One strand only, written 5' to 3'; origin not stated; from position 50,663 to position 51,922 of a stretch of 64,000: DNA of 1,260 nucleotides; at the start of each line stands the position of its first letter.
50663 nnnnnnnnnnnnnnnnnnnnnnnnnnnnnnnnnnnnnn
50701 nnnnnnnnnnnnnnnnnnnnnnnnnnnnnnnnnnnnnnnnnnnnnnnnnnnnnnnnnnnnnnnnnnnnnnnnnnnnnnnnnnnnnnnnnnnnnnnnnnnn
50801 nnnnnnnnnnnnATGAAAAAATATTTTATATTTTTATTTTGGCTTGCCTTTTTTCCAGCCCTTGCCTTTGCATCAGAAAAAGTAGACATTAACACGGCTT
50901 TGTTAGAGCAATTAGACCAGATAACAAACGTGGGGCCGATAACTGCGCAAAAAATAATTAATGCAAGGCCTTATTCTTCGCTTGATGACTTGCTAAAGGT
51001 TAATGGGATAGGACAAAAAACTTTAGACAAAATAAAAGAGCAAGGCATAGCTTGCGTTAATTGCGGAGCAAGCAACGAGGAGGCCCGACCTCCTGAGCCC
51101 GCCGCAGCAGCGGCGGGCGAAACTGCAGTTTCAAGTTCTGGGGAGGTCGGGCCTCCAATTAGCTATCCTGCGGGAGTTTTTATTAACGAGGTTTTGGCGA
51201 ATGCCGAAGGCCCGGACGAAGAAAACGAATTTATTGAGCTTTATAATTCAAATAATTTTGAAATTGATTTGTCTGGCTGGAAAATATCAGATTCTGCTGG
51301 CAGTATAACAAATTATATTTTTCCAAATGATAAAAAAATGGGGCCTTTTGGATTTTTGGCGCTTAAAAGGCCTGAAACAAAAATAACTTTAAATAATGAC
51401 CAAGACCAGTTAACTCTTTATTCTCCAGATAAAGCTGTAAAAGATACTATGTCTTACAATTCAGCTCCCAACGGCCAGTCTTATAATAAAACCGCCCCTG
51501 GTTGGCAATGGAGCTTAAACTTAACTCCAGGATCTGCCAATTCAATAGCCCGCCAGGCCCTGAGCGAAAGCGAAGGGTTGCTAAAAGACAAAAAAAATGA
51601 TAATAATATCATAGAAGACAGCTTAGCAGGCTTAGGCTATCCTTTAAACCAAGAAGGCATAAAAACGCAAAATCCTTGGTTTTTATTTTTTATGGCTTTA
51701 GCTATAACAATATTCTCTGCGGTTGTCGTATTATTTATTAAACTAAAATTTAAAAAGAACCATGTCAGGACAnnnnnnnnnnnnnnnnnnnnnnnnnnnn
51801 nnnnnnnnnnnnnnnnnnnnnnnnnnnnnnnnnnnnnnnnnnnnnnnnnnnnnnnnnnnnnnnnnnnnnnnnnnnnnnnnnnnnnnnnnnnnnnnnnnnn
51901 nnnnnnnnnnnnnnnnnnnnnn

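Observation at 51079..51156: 78-nt triple-nested GC-rich palindrome translated inside the ComEA-like/lamin-tail protein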

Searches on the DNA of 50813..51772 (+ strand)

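Call 24: search_rna_families(source=window, start=50950, end=51300, threshold=evalue, max_evalue=10)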
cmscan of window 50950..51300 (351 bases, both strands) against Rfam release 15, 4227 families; matches with E-value up to 10: 8.
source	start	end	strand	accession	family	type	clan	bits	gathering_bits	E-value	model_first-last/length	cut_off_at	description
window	51079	51156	+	RF04247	bZIP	Gene; sRNA;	-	26.5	41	0.0059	1-72/72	no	bZIP non canonical Hac1/Xbp1 intron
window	51079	51156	+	RF03972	mir-3150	Gene; miRNA;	-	18.9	100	0.68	1-80/80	no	mir-3150 microRNA precursor family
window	51079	51156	-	RF03972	mir-3150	Gene; miRNA;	-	18.6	100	0.79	1-80/80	no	mir-3150 microRNA precursor family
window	51078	51096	+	RF03904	MIR7991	Gene; miRNA;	-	15.9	58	1.6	1-47/47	no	MIR7991 microRNA precursor family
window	51076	51159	+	RF01939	mir-761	Gene; miRNA;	-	14.6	82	3.4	1-65/65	no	mir-761 microRNA precursor family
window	51067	51144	+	RF03541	Flavi_ISFV_xrRNA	Cis-reg;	-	14.2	50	1.5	1-89/89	no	Insect-specific Flavivirus exoribonuclease-resistant RNA element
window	51013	51120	-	RF02837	anti-hemB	Gene; sRNA;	-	11.3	49.5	5.2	1-81/81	no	Burkholderia RNA 7 (anti-hemB)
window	51077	51098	+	RF01152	sR1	Gene; snRNA; snoRNA; CD-box;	-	11.2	45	1.6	33-57/57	no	Small nucleolar RNA sR1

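Call 63: build_rna_model(alignment_id=A3)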
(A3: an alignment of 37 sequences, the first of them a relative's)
Model R1 built from alignment A3 (37 sequences, 82 columns); structure: RNAalifold consensus.
model positions 76; base pairs 13; branch points 0; effective number of sequences 10.37; information 0.744 bits per position. Calibrated on 0.2 Mb of random sequence (short: E-values are rough).
structure used (alignment columns):
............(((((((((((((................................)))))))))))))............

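Call 64: search_with_rna_model(model_id=R1, source=window, max_evalue=10, filters=off, show_alignments=2)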
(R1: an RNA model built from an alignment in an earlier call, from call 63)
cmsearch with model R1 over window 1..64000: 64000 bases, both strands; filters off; matches with E-value up to 10: 36.
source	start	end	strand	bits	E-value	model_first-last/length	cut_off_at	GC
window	51073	51167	-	41.5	6.1e-13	1-76/76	no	0.64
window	51074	51167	+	34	3.8e-10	1-76/76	no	0.64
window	50366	50405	+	18.1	0.00029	1-76/76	no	0.25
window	50366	50405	-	17.3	0.0006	1-76/76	no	0.25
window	61398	61451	-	9.1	0.64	1-76/76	no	0.28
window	43630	43675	+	8.9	0.81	1-76/76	no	0.43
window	28208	28258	+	8.8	0.87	1-76/76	no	0.25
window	62370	62420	-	8.5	1.1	1-76/76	no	0.31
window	54978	55007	-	8.1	1.5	1-76/76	no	0.3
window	61398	61451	+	8.1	1.6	1-76/76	no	0.28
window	7051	7105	-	7.9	1.8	1-76/76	no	0.35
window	29040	29071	-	7.9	1.8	1-76/76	no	0.31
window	59202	59242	-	7.9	1.8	1-76/76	no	0.22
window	7051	7105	+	7.7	2.1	1-76/76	no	0.35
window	56696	56731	+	7.6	2.3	1-76/76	no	0.31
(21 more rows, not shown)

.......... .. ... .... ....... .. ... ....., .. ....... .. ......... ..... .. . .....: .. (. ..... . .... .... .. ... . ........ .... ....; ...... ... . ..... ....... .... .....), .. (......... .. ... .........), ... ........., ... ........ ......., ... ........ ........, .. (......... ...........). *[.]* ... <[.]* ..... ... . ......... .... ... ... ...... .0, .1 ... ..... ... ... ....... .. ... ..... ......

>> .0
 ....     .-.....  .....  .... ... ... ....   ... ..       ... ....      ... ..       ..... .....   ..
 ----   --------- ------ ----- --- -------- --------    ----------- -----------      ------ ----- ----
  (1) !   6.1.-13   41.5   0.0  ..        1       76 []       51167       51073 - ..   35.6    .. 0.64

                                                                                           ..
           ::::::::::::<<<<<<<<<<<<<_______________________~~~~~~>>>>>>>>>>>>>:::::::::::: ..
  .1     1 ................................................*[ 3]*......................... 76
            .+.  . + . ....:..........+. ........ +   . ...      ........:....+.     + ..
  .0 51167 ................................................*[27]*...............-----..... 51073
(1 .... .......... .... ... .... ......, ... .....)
